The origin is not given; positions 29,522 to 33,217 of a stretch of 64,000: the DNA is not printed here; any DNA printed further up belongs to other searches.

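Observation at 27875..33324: Two copies of a hairpin element with 25-bp perfect inverted arms bracket a 5.2-kb three-gene cassette next to tRNA-Arg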

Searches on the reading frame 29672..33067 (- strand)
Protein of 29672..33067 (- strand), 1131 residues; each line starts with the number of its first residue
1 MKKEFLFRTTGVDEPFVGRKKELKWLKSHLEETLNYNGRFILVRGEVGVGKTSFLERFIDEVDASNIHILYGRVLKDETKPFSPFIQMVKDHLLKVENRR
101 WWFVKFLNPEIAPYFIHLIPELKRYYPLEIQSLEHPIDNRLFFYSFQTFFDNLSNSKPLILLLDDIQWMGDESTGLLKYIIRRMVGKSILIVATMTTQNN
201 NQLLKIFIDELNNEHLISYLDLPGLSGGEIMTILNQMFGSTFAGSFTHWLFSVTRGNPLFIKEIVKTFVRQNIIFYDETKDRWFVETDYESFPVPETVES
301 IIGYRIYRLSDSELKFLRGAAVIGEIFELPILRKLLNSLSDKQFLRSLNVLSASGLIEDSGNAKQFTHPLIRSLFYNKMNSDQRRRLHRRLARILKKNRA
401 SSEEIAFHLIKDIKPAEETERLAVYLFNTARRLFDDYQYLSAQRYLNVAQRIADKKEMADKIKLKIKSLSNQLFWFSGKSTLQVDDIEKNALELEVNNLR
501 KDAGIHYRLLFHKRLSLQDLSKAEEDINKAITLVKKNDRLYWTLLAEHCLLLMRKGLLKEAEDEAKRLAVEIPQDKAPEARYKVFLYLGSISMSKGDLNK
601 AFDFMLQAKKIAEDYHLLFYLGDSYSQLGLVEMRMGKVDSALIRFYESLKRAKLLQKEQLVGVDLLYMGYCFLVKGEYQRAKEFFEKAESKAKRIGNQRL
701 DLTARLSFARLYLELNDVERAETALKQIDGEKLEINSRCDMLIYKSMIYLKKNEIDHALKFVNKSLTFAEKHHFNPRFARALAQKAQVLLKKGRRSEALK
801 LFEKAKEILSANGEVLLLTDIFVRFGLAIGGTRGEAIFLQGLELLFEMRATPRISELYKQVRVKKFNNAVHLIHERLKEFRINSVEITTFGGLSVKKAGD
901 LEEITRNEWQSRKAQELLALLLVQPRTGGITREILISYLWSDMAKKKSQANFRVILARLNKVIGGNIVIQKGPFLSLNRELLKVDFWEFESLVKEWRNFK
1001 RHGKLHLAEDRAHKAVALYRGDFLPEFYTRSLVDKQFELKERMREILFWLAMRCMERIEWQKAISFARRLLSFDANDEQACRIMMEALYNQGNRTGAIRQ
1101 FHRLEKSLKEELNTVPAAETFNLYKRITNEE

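Call 10: search_protein_families(library=pfam, proteins=[window:29672-33067:-])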
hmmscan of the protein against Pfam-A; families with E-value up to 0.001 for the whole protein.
window:29672-33067:- (1131 aa): 16 families
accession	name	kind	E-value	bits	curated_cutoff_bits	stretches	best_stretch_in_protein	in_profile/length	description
PF03704.23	BTAD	-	1.3e-21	77.9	22.1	1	984-1127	1-145/146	Bacterial transcriptional activator domain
PF13191.12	AAA_16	-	1.3e-19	71.7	32.6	1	15-191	1-166/167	AAA ATPase domain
PF17874.7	TPR_MalT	-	7.7e-16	58.7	45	1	665-809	43-191/336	MalT-like TPR region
PF13424.12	TPR_12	-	1.1e-12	48.3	30.1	1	667-727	8-70/77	Tetratricopeptide repeat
PF07719.23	TPR_2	-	9.8e-11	41.4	27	0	779-808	1-30/34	Tetratricopeptide repeat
PF13181.12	TPR_8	-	1.5e-10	40.8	25.7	0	779-808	1-30/34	Tetratricopeptide repeat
PF14559.12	TPR_19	-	4.2e-09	37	25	1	676-731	5-54/68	Tetratricopeptide repeat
PF00515.34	TPR_1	-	1.7e-08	34.3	27.8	0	779-808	1-30/34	Tetratricopeptide repeat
PF01637.24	ATPase_2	-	1.6e-06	28.6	33.2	1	16-178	1-133/225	ATPase domain predominantly from Archaea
PF12895.13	ANAPC3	-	4.7e-06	27.2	27.2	0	664-727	25-81/82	Anaphase-promoting complex, cyclosome, subunit 3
PF13401.12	AAA_22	-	1.7e-05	25.5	27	1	37-183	4-107/130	AAA domain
PF13432.12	TPR_16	-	0.00016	22.5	32.7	0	768-807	22-59/65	Tetratricopeptide repeat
PF13428.12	TPR_14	-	0.00027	21.8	23.5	0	780-814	2-36/44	Tetratricopeptide repeat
PF13374.12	TPR_10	-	0.00027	21.3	27.5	0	779-808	2-31/42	Tetratricopeptide repeat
PF13176.12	TPR_7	-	0.00087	19.6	27.9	0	781-807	1-27/36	Tetratricopeptide repeat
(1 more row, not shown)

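Call 19: find_homologous_proteins(query=window:29672-33067:-, max_evalue=1e-20)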
Query window:29672-33067:- (1131 aa): 175 proteins with E <= 1e-20 among 8000 candidates; the best 120 are listed.
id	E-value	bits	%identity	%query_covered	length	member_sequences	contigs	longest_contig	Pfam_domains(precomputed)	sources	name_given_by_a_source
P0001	0.0e+0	2514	100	100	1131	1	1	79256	PF14559.13,PF03704.24,PF17874.8,PF00515.35,PF12895.14,PF13424.13,PF13401.13,PF01637.25,PF13181.13,PF07719.24,PF13191.13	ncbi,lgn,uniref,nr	ncbi:MAG TPA: hypothetical protein ENI34_09255 [candidate division WOR-3 bacterium]|uniref:Bacterial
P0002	0.0e+0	1648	65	100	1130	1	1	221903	PF03704.24,PF17874.8,PF12895.14,PF13424.13,PF01637.25,PF07719.24,PF13191.13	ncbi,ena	-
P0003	0.0e+0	1418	56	100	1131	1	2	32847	PF14559.13,PF03704.24,PF17874.8,PF00515.35,PF13424.13,PF13401.13,PF13181.13,PF07719.24,PF13191.13,PF13374.13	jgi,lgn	-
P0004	0.0e+0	1399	56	98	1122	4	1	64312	PF14559.13,PF03704.24,PF17874.8,PF00515.35,PF12895.14,PF13424.13,PF13401.13,PF13181.13,PF07719.24,PF13191.13,PF13374.13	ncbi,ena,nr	ncbi:AAA family ATPase [candidate division WOR-3 bacterium]|nr:AAA family ATPase [candidate division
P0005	0.0e+0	1375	55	100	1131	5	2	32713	PF14559.13,PF03704.24,PF17874.8,PF00515.35,PF13424.13,PF13401.13,PF01637.25,PF13181.13,PF07719.24,PF13191.13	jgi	jgi:two-component SAPR family response regulator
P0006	0.0e+0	1344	55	98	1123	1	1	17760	PF03704.24,PF17874.8,PF00515.35,PF13424.13,PF13401.13,PF13428.13,PF07719.24,PF13191.13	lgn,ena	-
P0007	0.0e+0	1324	53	100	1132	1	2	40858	PF14559.13,PF03704.24,PF17874.8,PF00515.35,PF13424.13,PF13401.13,PF13181.13,PF07719.24,PF13191.13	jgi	jgi:two-component SAPR family response regulator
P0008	0.0e+0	1302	52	100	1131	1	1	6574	PF03704.24,PF17874.8,PF00515.35,PF12895.14,PF13424.13,PF28559.1,PF13401.13,PF01637.25,PF13181.13,PF07719.24,PF13191.13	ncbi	-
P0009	0.0e+0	1246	50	99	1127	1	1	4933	PF14559.13,PF03704.24,PF10345.16,PF17874.8,PF00515.35,PF12895.14,PF13424.13,PF13432.13,PF07719.24,PF13191.13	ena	-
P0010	0.0e+0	1238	50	100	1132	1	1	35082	PF03704.24,PF17874.8,PF00515.35,PF13424.13,PF13401.13,PF13181.13,PF07719.24,PF13191.13,PF13374.13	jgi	jgi:two-component SAPR family response regulator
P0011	0.0e+0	1236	51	98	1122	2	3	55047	PF03704.24,PF17874.8,PF00515.35,PF13424.13,PF13401.13,PF13428.13,PF01637.25,PF13181.13,PF07719.24,PF13191.13,PF13374.13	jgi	jgi:two-component SAPR family response regulator/Tfp pilus assembly protein PilF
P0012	0.0e+0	1233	51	98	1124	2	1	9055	PF03704.24,PF00515.35,PF13424.13,PF13401.13,PF07719.24,PF13191.13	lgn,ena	-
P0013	0.0e+0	1177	50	98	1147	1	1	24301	PF14559.13,PF03704.24,PF17874.8,PF00515.35,PF05729.19,PF13424.13,PF13401.13,PF13181.13,PF07719.24,PF13191.13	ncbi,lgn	-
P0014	0.0e+0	1174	49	99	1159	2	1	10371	PF03704.24,PF17874.8,PF00515.35,PF13424.13,PF13401.13,PF07719.24,PF13191.13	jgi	-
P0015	0.0e+0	1172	49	98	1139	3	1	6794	PF03704.24,PF17874.8,PF00515.35,PF13424.13,PF13401.13,PF07719.24,PF13191.13,PF13374.13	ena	-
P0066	4.5e-31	126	24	34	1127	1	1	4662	PF03704.24,PF13401.13,PF13191.13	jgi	jgi:DNA-binding SARP family transcriptional activator/predicted ATPase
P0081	3.6e-29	120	29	35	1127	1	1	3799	PF14559.13,PF03704.24,PF00486.35,PF13191.13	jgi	jgi:DNA-binding SARP family transcriptional activator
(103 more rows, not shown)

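Call 20: find_encoding_contigs(protein=P0002, flank=10000, max_places=3)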
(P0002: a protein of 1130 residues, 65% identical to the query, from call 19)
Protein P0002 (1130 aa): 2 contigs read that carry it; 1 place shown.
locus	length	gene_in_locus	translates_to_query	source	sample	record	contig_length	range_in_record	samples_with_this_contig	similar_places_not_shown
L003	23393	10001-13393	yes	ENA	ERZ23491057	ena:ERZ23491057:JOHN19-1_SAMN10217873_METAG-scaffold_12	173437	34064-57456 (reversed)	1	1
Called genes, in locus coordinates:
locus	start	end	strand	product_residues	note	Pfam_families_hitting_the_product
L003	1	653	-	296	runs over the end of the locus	PF00763:THF_DHG_CYH, PF02882:THF_DHG_CYH_C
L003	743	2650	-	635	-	PF17203:sCache_3_2 (faint), PF00989:PAS, PF13426:PAS_9, PF00512:HisKA, PF02518:HATPase_c, PF14501:HATPase_c_5 (weak)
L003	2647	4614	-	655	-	PF02690:Na_Pi_cotrans, PF01895:PhoU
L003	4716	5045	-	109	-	-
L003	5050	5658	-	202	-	PF14326:DUF4384, PF08308:PEGA (weak)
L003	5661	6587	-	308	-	-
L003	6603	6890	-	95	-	-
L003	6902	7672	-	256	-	-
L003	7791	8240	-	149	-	PF03168:LEA_2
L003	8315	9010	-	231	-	PF00149:Metallophos, PF12850:Metallophos_2 (weak)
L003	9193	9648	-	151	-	-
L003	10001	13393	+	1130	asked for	PF01637:ATPase_2 (weak), PF13191:AAA_16, PF12895:ANAPC3 (faint), PF07719:TPR_2 (faint), PF13424:TPR_12 (faint), PF17874:TPR_MalT (weak), PF03704:BTAD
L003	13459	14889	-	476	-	PF18962:Por_Secre_tail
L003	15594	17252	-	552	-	PF18962:Por_Secre_tail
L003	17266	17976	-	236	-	-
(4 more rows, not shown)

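Call 21: find_encoding_contigs(protein=P0004, flank=10000, max_places=3)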
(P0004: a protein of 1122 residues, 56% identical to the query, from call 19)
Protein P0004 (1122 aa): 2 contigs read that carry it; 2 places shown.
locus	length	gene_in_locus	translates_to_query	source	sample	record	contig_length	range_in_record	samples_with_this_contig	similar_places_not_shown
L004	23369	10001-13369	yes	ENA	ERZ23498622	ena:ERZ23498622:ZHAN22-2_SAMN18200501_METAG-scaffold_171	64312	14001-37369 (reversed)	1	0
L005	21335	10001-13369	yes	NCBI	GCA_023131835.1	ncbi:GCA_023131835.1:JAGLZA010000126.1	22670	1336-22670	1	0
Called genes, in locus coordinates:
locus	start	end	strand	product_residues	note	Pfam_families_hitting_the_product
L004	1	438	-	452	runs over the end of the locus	PF00595:PDZ, PF13180:PDZ_2 (faint), PF17820:PDZ_6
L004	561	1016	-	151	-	-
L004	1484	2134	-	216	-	PF02578:Cu-oxidase_4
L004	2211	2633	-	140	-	PF20797:HepT-like_2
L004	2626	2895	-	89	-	PF18765:Polbeta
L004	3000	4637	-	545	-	PF00515:TPR_1 (faint), PF07719:TPR_2 (faint), PF13428:TPR_14 (faint), PF13432:TPR_16 (faint), PF13414:TPR_11 (faint), PF13431:TPR_17 (faint), PF14559:TPR_19 (faint), PF28495:TMEM260_2, +1 more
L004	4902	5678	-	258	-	PF14371:DUF4412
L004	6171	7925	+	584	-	PF02730:AFOR_N, PF01314:AFOR_C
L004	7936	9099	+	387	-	PF00596:Aldolase_II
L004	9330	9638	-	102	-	-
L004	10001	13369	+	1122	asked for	PF13191:AAA_16, PF13401:AAA_22 (weak), PF12895:ANAPC3 (faint), PF00515:TPR_1 (faint), PF07719:TPR_2 (faint), PF13181:TPR_8 (faint), PF17874:TPR_MalT (weak), PF03704:BTAD, +3 more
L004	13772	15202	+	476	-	PF06739:SBBP (weak), PF18962:Por_Secre_tail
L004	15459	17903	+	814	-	-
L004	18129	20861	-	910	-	PF00690:Cation_ATPase_N, PF00122:E1-E2_ATPase, PF00702:Hydrolase, PF13246:Cation_ATPase, PF08282:Hydrolase_3 (faint), PF00689:Cation_ATPase_C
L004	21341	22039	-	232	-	PF07719:TPR_2 (faint), PF13414:TPR_11 (faint), PF00515:TPR_1 (weak)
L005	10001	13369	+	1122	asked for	PF13191:AAA_16, PF13401:AAA_22 (weak), PF12895:ANAPC3 (faint), PF00515:TPR_1 (faint), PF07719:TPR_2 (faint), PF13181:TPR_8 (faint), PF17874:TPR_MalT (weak), PF03704:BTAD, +3 more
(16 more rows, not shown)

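Call 22: find_encoding_contigs(protein=P0003, flank=10000, max_places=3)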
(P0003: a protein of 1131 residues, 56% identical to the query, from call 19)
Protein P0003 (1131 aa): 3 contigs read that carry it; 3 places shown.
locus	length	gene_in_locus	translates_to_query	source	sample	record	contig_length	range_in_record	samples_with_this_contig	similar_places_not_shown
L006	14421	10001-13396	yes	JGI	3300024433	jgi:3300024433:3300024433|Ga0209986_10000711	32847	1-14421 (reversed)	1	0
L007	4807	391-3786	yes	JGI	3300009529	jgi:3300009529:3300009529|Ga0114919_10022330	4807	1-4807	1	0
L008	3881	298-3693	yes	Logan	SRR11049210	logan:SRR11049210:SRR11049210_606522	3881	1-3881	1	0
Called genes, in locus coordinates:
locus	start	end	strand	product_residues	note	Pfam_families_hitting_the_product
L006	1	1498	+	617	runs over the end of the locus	-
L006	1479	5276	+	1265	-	PF02463:SMC_N, PF13476:AAA_23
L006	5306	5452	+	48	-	-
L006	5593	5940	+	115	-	-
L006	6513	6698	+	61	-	-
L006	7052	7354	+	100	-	PF21956:DUF6922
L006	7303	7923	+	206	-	PF08843:AbiEii (weak)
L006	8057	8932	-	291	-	PF04055:Radical_SAM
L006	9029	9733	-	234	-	PF13568:OMP_b-brl_2 (weak)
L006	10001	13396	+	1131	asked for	PF13191:AAA_16, PF13401:AAA_22 (weak), PF00515:TPR_1 (faint), PF07719:TPR_2 (faint), PF13181:TPR_8 (faint), PF17874:TPR_MalT, PF13424:TPR_12 (weak), PF03704:BTAD, +2 more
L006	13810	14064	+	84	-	PF13240:Zn_Ribbon_1 (faint), PF12773:DZR (weak)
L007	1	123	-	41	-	?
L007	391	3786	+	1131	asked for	PF13191:AAA_16, PF13401:AAA_22 (weak), PF00515:TPR_1 (faint), PF07719:TPR_2 (faint), PF13181:TPR_8 (faint), PF17874:TPR_MalT, PF13424:TPR_12 (weak), PF03704:BTAD, +2 more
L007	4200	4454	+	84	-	PF13240:Zn_Ribbon_1 (faint), PF12773:DZR (weak)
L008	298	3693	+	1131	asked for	PF13191:AAA_16, PF13401:AAA_22 (weak), PF00515:TPR_1 (faint), PF07719:TPR_2 (faint), PF13181:TPR_8 (faint), PF17874:TPR_MalT, PF13424:TPR_12 (weak), PF03704:BTAD, +2 more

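Call 32: find_encoding_contigs(protein=P0001, flank=10000, max_places=10)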
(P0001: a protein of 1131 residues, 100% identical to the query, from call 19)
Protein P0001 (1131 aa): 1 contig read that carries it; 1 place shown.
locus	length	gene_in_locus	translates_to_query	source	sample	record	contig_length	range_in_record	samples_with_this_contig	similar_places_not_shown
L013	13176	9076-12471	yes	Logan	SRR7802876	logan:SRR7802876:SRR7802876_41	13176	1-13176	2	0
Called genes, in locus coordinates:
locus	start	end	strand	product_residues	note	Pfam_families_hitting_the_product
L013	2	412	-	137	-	?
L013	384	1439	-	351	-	PF03462:PCRF, PF00472:RF-1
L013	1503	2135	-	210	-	PF00027:cNMP_binding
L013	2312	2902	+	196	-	PF00440:TetR_N, PF17932:TetR_C_24, PF17935:TetR_C_27 (weak)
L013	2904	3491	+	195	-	-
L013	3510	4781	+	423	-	PF02321:OEP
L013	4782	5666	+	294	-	PF00364:Biotin_lipoyl (faint), PF25984:BSH_YknX (faint), PF25917:BSH_RND (weak), PF25944:Beta-barrel_RND (weak), PF25954:Beta-barrel_RND_2, PF25967:RND-MFP_C (faint), PF25989:YknX_C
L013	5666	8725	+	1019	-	PF00873:ACR_tran, PF03176:MMPL (weak)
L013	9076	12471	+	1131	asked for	PF01637:ATPase_2 (weak), PF13191:AAA_16, PF13401:AAA_22 (faint), PF07719:TPR_2 (faint), PF12895:ANAPC3 (faint), PF13424:TPR_12 (faint), PF17874:TPR_MalT, PF03704:BTAD, +3 more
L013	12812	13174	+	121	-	?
